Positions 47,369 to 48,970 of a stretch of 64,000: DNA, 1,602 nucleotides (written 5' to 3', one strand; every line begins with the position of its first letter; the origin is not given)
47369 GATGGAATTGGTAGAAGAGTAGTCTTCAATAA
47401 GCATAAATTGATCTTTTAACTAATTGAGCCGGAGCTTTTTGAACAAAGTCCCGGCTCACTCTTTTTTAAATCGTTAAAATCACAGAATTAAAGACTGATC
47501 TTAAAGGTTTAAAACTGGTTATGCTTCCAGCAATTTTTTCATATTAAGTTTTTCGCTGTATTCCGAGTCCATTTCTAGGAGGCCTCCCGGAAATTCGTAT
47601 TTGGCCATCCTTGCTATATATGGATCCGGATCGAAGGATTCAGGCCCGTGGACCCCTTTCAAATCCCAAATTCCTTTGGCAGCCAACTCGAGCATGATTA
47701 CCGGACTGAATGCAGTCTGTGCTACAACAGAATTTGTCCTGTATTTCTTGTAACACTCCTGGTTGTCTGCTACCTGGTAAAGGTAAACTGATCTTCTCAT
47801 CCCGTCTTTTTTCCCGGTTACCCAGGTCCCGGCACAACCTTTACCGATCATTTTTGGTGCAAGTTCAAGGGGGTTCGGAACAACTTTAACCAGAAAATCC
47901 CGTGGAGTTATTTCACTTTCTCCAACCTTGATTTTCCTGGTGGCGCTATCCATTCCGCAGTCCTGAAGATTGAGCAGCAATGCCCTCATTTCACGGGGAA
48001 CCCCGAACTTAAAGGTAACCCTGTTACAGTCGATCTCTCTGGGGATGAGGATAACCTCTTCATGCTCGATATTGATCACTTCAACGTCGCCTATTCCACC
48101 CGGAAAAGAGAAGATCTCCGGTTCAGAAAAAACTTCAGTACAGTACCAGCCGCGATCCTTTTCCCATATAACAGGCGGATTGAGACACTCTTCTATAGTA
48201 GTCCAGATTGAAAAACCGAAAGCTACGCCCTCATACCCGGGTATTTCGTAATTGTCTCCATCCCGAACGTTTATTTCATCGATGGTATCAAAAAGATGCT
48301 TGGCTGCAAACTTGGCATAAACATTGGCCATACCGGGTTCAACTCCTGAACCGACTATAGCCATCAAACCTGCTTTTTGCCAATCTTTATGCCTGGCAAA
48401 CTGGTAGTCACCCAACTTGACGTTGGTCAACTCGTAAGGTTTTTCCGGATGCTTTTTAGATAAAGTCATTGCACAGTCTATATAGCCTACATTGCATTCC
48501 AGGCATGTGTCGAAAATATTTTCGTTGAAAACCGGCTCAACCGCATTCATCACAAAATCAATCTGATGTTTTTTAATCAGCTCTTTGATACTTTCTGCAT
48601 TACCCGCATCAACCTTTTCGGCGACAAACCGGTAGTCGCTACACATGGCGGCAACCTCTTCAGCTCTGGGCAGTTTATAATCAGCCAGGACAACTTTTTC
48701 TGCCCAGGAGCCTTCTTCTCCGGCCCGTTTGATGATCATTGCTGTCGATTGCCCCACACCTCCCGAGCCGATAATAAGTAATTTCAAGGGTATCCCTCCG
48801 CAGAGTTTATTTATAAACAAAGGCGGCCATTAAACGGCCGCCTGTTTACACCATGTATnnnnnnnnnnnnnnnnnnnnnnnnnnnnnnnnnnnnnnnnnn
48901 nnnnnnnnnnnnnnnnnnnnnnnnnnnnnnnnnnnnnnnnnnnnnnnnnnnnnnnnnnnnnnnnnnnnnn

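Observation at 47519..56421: Sigma-54-driven operon coupling an omega-amine aminotransferase to a tungsten aldehyde:ferredoxin oxidoreductase: candidate anaerobic amine/polyamine oxidation pathway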

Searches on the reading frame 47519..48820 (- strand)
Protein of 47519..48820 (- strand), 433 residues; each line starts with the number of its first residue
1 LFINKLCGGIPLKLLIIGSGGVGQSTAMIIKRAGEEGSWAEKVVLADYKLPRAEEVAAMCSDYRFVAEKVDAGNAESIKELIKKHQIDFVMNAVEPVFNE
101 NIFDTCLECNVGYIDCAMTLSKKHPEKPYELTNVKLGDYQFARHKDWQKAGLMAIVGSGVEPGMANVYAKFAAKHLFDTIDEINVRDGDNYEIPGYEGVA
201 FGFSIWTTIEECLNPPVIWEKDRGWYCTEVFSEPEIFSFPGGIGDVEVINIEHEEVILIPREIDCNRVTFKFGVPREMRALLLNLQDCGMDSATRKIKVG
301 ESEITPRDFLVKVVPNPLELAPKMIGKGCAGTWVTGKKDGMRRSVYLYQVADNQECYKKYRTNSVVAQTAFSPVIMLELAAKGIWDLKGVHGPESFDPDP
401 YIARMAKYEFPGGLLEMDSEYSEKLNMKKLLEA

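Call 4: search_protein_families(library=pfam, proteins=[window:47519-48820:-])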
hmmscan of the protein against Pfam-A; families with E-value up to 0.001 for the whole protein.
window:47519-48820:- (433 aa): 2 families
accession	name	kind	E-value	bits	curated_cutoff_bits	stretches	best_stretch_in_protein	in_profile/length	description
PF03435.24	Sacchrp_dh_NADP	-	1.4e-23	84.1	25.1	1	15-155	2-129/129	Saccharopine dehydrogenase NADP binding domain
PF16653.10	Sacchrp_dh_C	-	2.7e-18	67.4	31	1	159-408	1-263/265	Saccharopine dehydrogenase C-terminal domain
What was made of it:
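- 47519..48787 (-): Divergent carboxyspermidine-dehydrogenase-like (saccharopine dehydrogenase family) oxidoreductase, 422 aa, probably NAD-type. PF03435 + PF16653 (call 4).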

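Call 5: search_protein_families(library=ncbifam, proteins=[window:47519-48820:-])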
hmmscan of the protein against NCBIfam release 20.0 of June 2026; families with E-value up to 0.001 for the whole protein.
window:47519-48820:- (433 aa): 1 family
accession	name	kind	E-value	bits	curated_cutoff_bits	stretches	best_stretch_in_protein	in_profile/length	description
NF043000.1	carsnrspmd_synth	equivalog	3e-49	168.4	800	1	61-407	55-393/405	carboxynorspermidine synthase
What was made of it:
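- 47519..48787 (-): NF043000 scores 168 against a cut-off of 800 (call 5).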

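Call 18: search_solved_structures(query=window:47519-48820:-, max_evalue=0.001)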
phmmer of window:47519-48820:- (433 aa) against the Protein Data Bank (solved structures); distinct sequences matched with E-value up to 0.001: 4.
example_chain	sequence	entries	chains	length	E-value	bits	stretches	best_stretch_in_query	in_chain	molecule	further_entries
4rl6_A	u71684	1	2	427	6.8e-46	159.8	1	13-416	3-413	Saccharopine dehydrogenase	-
4ina_A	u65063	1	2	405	2.3e-43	151.5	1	13-419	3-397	saccharopine dehydrogenase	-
8deb_A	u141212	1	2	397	4.1e-38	134.2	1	13-411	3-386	Carboxyspermidine dehydrogenase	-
8h4z_A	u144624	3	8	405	2.1e-30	108.8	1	14-415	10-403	Saccharopine dehydrogenase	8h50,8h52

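Call 22: find_homologous_proteins(query=window:47519-48820:-, max_evalue=1e-20)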
Query window:47519-48820:- (433 aa): 7998 proteins with E <= 1e-20 among 8000 candidates; the best 120 are listed.
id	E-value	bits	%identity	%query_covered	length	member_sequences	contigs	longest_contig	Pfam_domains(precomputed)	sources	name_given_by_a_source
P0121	6.7e-290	979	100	97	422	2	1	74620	PF16653.11,PF03435.25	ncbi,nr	ncbi:MAG: saccharopine dehydrogenase NADP-binding domain-containing protein [Bacillota bacterium]|nr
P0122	2.2e-249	845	83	97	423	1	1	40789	PF16653.11,PF03435.25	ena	-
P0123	4.7e-249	844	83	97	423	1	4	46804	PF16653.11,PF03435.25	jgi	-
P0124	7.3e-249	844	83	97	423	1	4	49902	PF16653.11,PF03435.25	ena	-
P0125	7.4e-249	844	83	97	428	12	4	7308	PF16653.11,PF03435.25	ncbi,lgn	-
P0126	2.0e-248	842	83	97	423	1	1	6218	PF16653.11,PF03435.25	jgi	-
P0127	2.4e-248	842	83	97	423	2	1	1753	PF16653.11,PF03435.25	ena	-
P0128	2.7e-248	842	84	97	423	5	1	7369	PF16653.11,PF03435.25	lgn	-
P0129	2.5e-247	839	82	97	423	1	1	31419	PF16653.11,PF03435.25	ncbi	-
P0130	4.5e-247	838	82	97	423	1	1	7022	PF16653.11,PF03435.25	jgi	-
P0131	7.0e-247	837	82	97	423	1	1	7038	PF16653.11,PF03435.25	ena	-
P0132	7.1e-246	834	81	97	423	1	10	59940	PF16653.11,PF03435.25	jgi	-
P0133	1.1e-245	833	81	97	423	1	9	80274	PF16653.11,PF03435.25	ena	-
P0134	1.9e-245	832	83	97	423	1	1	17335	PF16653.11,PF03435.25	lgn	-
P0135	2.1e-245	832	83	98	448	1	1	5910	PF16653.11,PF03435.25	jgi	jgi:saccharopine dehydrogenase (NAD+, L-lysine forming)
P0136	2.8e-245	832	84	97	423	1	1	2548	PF16653.11,PF03435.25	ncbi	-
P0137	3.7e-245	831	81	97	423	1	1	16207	PF16653.11,PF03435.25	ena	-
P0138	7.3e-245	830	81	97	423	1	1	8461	PF16653.11,PF03435.25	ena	-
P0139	7.7e-245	830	83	97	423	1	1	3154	PF16653.11,PF03435.25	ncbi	-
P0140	9.6e-245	830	82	97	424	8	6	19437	PF16653.11,PF03435.25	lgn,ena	-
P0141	9.7e-245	830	83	97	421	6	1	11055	PF16653.11,PF03435.25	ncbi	ncbi:MAG: saccharopine dehydrogenase family protein [Dethiobacteria bacterium]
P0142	1.1e-244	830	83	97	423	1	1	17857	PF16653.11,PF03435.25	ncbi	-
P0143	1.5e-244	829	83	97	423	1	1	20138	PF16653.11,PF03435.25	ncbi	-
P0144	2.1e-244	829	82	97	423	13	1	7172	PF16653.11,PF03435.25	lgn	-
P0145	2.2e-244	829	82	97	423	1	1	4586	PF16653.11,PF03435.25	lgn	-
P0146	3.4e-244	828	82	97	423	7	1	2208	PF16653.11,PF03435.25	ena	-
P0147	4.0e-244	828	83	97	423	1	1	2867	PF16653.11,PF03435.25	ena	-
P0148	5.3e-244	828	83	97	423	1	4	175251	PF16653.11,PF03435.25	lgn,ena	-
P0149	1.4e-243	826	82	97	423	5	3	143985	PF16653.11,PF03435.25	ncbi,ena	-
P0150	4.4e-243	825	81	97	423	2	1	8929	PF16653.11,PF03435.25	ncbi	-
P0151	8.8e-243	824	82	97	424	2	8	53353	PF16653.11,PF03435.25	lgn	-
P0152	1.3e-242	823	82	97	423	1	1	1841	PF16653.11,PF03435.25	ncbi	-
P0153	2.6e-242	822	82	97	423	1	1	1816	PF16653.11,PF03435.25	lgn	-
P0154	4.1e-242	821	81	97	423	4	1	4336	PF16653.11,PF03435.25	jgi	-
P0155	4.4e-242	821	82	97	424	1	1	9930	PF16653.11,PF03435.25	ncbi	-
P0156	7.5e-242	821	82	97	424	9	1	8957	PF16653.11,PF03435.25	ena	-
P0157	1.1e-241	820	82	97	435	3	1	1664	PF16653.11,PF03435.25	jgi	jgi:saccharopine dehydrogenase (NAD+, L-lysine forming)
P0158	1.4e-241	820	82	98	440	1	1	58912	PF16653.11,PF03435.25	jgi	jgi:saccharopine dehydrogenase (NAD+, L-lysine forming)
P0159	1.4e-241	820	81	97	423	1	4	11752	PF16653.11,PF03435.25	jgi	jgi:saccharopine dehydrogenase (NAD+, L-lysine forming)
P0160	4.2e-240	815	80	97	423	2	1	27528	PF16653.11,PF03435.25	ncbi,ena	-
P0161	6.0e-239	811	80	97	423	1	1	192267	PF16653.11,PF03435.25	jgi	jgi:saccharopine dehydrogenase (NAD+, L-lysine forming)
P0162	2.9e-238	809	79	97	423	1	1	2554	PF16653.11,PF03435.25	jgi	jgi:saccharopine dehydrogenase (NAD+, L-lysine forming)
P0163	3.0e-238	809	79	97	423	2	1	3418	PF16653.11,PF03435.25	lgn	-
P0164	4.1e-238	808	80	97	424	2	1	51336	PF16653.11,PF03435.25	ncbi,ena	-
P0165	6.5e-238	808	81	96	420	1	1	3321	PF16653.11,PF03435.25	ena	-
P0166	2.2e-237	806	80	97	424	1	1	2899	PF16653.11,PF03435.25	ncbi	-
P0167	1.3e-236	803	79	97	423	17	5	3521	PF16653.11,PF03435.25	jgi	jgi:saccharopine dehydrogenase (NAD+, L-lysine forming)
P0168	1.7e-236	803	79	97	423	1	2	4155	PF16653.11,PF03435.25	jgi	jgi:saccharopine dehydrogenase (NAD+, L-lysine forming)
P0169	2.8e-236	802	81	93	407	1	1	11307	PF16653.11,PF03435.25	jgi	jgi:saccharopine dehydrogenase-like NADP-dependent oxidoreductase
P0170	6.3e-236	801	79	97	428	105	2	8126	PF16653.11,PF03435.25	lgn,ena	-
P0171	6.9e-236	801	79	97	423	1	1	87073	PF16653.11,PF03435.25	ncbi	-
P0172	2.2e-235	799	78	97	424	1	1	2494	PF16653.11,PF03435.25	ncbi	-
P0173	2.3e-235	799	79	97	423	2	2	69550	PF16653.11,PF03435.25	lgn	-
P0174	2.4e-235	799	79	97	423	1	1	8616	PF16653.11,PF03435.25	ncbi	-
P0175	6.1e-235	798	78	97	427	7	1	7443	PF16653.11,PF03435.25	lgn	-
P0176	8.7e-235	797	78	97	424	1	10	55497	PF16653.11,PF03435.25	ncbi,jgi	jgi:saccharopine dehydrogenase (NAD+, L-lysine forming)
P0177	5.4e-234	795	79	97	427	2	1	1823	PF16653.11,PF03435.25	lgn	-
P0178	8.2e-233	791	79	97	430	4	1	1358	PF16653.11,PF03435.25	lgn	-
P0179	9.1e-233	791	79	97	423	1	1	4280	PF16653.11,PF03435.25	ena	-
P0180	1.1e-232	790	79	97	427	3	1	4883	PF16653.11,PF03435.25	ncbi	-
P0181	2.1e-232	789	78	97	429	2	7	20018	PF16653.11,PF03435.25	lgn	-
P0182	2.9e-232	789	78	97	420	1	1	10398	PF16653.11,PF03435.25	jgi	-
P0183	4.0e-232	788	78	97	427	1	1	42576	PF16653.11,PF03435.25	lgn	-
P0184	7.0e-231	784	78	97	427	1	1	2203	PF16653.11,PF03435.25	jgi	jgi:saccharopine dehydrogenase-like NADP-dependent oxidoreductase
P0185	2.1e-230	783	78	97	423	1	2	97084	PF16653.11,PF03435.25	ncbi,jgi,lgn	-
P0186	2.5e-230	783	78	97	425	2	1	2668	PF16653.11,PF03435.25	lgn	-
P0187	4.3e-230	782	77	97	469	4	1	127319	PF16653.11,PF03435.25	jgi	-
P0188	7.6e-230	781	77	97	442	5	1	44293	PF16653.11,PF03435.25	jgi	-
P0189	1.4e-229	780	77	97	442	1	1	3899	PF16653.11,PF03435.25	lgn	-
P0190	1.5e-227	773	77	97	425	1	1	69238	PF16653.11,PF03435.25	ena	-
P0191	2.7e-223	759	75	97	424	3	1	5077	PF16653.11,PF03435.25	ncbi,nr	ncbi:MAG: saccharopine dehydrogenase NADP-binding domain-containing protein [Eubacteriales bacterium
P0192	1.7e-220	750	74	97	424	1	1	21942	PF16653.11,PF03435.25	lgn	-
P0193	1.9e-218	743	75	97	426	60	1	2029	PF16653.11,PF03435.25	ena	-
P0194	2.9e-218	743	73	97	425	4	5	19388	PF16653.11,PF03435.25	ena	-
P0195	2.5e-217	740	73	100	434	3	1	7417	PF16653.11,PF03435.25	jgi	-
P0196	4.1e-217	739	73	97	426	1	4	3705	PF16653.11,PF03435.25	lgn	-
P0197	1.3e-216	737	74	97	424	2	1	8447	PF16653.11,PF03435.25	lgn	-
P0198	1.6e-216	737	74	97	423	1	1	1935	PF16653.11,PF03435.25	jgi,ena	-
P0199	3.4e-216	736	74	97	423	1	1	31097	PF16653.11,PF03435.25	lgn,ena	-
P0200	4.6e-216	736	73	97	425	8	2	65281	PF16653.11,PF03435.25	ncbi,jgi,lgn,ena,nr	ncbi:MAG: ATP-binding protein [Firmicutes bacterium HGW-Firmicutes-11]|jgi:saccharopine dehydrogenas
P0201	8.6e-216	735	73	97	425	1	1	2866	PF16653.11,PF03435.25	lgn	-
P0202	1.7e-215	734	73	97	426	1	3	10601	PF16653.11,PF03435.25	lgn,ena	-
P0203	1.8e-215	734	72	97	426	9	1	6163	PF16653.11,PF03435.25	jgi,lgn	jgi:saccharopine dehydrogenase (NAD+, L-lysine-forming)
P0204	2.3e-215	733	74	97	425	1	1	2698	PF16653.11,PF03435.25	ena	-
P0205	4.2e-215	732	73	97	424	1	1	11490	PF16653.11,PF03435.25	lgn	-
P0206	5.6e-215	732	73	97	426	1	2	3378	PF16653.11,PF03435.25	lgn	-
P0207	5.8e-215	732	73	97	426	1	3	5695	PF16653.11,PF03435.25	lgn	-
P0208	1.5e-214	731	74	97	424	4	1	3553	PF16653.11,PF03435.25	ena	-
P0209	4.0e-214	729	75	97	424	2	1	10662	PF16653.11,PF03435.25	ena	-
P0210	6.0e-214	729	75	97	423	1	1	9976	PF16653.11,PF03435.25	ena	-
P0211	9.4e-214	728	73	97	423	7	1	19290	PF16653.11,PF03435.25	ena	-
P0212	1.1e-213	728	74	97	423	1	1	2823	PF16653.11,PF03435.25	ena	-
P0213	1.1e-213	728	74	97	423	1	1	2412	PF16653.11,PF03435.25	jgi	-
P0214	2.4e-213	727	74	98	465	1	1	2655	PF16653.11,PF03435.25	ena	-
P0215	4.6e-213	726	73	97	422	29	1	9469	PF16653.11,PF03435.25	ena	-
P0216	7.5e-213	725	73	97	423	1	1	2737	PF16653.11,PF03435.25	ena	-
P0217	1.3e-212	724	73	97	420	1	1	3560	PF16653.11,PF03435.25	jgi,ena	-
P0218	4.5e-212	722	72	97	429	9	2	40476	PF16653.11,PF03435.25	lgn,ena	-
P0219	7.6e-212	722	75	97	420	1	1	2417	PF16653.11,PF03435.25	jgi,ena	-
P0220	9.9e-212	721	72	97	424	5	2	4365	PF16653.11,PF03435.25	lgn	-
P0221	1.1e-211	721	72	97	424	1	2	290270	PF16653.11,PF03435.25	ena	-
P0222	2.3e-211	720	72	97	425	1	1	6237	PF16653.11,PF03435.25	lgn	-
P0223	3.0e-211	720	72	97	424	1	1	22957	PF16653.11,PF03435.25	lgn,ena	-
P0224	3.7e-211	719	72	97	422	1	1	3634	PF16653.11,PF03435.25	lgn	-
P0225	4.2e-211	719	71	97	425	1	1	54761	PF16653.11,PF03435.25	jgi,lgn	-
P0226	4.9e-211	719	72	97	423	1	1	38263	PF16653.11,PF03435.25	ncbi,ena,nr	ncbi:MAG: saccharopine dehydrogenase NADP-binding domain-containing protein [Clostridiales bacterium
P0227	1.2e-210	718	73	97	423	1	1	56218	PF16653.11,PF03435.25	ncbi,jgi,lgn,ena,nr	ncbi:MAG: saccharopine dehydrogenase NADP-binding domain-containing protein [Clostridiales bacterium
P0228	1.8e-210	717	72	97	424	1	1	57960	PF16653.11,PF03435.25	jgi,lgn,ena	-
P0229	2.8e-210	717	72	97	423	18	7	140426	PF16653.11,PF03435.25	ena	-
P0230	3.0e-210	716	73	97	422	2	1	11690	PF16653.11,PF03435.25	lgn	-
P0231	1.1e-209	715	73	97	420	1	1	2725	PF16653.11,PF03435.25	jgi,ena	-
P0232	1.4e-209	714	72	97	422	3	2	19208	PF16653.11,PF03435.25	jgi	jgi:saccharopine dehydrogenase-like NADP-dependent oxidoreductase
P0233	1.4e-209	714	71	98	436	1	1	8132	PF16653.11,PF03435.25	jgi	jgi:saccharopine dehydrogenase-like NADP-dependent oxidoreductase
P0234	2.6e-209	713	73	97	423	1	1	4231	PF16653.11,PF03435.25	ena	-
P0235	3.3e-209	713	73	97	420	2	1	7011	PF16653.11,PF03435.25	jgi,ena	-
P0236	3.4e-209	713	72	97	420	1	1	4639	PF16653.11,PF03435.25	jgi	jgi:saccharopine dehydrogenase-like NADP-dependent oxidoreductase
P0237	5.4e-209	712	72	97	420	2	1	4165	PF16653.11,PF03435.25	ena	-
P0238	1.0e-208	711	72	97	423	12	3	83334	PF16653.11,PF03435.25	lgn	-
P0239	2.6e-208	710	70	97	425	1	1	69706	PF16653.11,PF03435.25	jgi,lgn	-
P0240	3.0e-208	710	72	97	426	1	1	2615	PF16653.11,PF03435.25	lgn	-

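Call 23: find_encoding_contigs(protein=P0221, flank=10000, max_places=1)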
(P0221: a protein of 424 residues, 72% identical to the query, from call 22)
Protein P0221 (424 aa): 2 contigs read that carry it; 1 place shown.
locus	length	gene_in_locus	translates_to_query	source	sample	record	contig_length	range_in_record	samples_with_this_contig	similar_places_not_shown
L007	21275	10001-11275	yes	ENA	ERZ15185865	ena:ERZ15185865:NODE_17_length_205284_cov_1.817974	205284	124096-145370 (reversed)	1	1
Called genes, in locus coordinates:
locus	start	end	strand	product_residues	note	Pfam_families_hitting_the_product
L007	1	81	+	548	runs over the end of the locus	PF00488:MutS_V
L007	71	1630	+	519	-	PF09043:Lys-AminoMut_A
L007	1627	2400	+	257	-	PF16554:OAM_dimer, PF02310:B12-binding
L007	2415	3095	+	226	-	PF01144:CoA_trans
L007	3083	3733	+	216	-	PF01144:CoA_trans, PF13336:AcetylCoA_hyd_C (weak)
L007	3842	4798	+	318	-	PF03547:Mem_trans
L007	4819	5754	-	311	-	PF01544:CorA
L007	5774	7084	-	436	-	PF01411:tRNA-synt_2c, PF07973:tRNA_SAD (weak), PF02272:DHHA1 (weak)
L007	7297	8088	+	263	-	PF01520:Amidase_3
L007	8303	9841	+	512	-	PF02311:AraC_binding, PF07883:Cupin_2 (weak), PF00165:HTH_AraC (weak), PF12833:HTH_18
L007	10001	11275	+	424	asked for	PF03435:Sacchrp_dh_NADP, PF16653:Sacchrp_dh_C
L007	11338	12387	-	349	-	PF00144:Beta-lactamase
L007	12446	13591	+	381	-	PF00248:Aldo_ket_red, PF13183:Fer4_8 (weak), PF13187:Fer4_9 (weak), PF13534:Fer4_17 (weak)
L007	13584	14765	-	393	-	-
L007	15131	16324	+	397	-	PF00438:S-AdoMet_synt_N, PF02772:S-AdoMet_synt_M, PF02773:S-AdoMet_synt_C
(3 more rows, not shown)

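Call 24: find_encoding_contigs(protein=P0227, flank=10000, max_places=1)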
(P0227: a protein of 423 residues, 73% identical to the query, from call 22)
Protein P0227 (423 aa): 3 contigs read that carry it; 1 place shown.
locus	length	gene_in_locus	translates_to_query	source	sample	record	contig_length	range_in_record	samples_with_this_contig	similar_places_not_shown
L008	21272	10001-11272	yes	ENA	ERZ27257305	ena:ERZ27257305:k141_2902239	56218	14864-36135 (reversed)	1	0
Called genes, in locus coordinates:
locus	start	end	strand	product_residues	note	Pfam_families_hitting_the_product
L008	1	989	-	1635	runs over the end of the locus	-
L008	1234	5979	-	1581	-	PF22842:Pel9A-like_beta_helix (weak), PF05048:NosD (faint), PF07602:DUF1565, PF22842:Pel9A-like_beta_helix, PF00404:Dockerin_1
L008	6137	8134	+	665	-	PF00395:SLH, PF01841:Transglut_core, PF18998:Flg_new_2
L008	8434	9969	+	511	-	PF07883:Cupin_2 (weak), PF12833:HTH_18, PF00165:HTH_AraC (weak)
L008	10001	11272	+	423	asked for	PF03435:Sacchrp_dh_NADP, PF16653:Sacchrp_dh_C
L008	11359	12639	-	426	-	PF02844:GARS_N, PF01071:GARS_A, PF02655:ATP-grasp_3 (weak), PF02222:ATP-grasp (weak), PF02843:GARS_C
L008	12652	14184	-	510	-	PF02142:MGS, PF01808:AICARFT_IMPCHas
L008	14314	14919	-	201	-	PF00551:Formyl_trans_N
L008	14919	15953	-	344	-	PF21189:PHA02142, PF09414:RNA_ligase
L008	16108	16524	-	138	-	PF01420:Methylase_S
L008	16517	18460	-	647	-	PF02384:N6_Mtase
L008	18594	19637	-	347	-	PF00586:AIRS, PF02769:AIRS_C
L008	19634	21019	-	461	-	PF13230:GATase_4 (faint), PF13522:GATase_6, PF13537:GATase_7, PF00156:Pribosyltran (weak)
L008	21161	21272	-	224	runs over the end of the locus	PF12844:HTH_19 (weak), PF01381:HTH_3, PF13274:SocA_Panacea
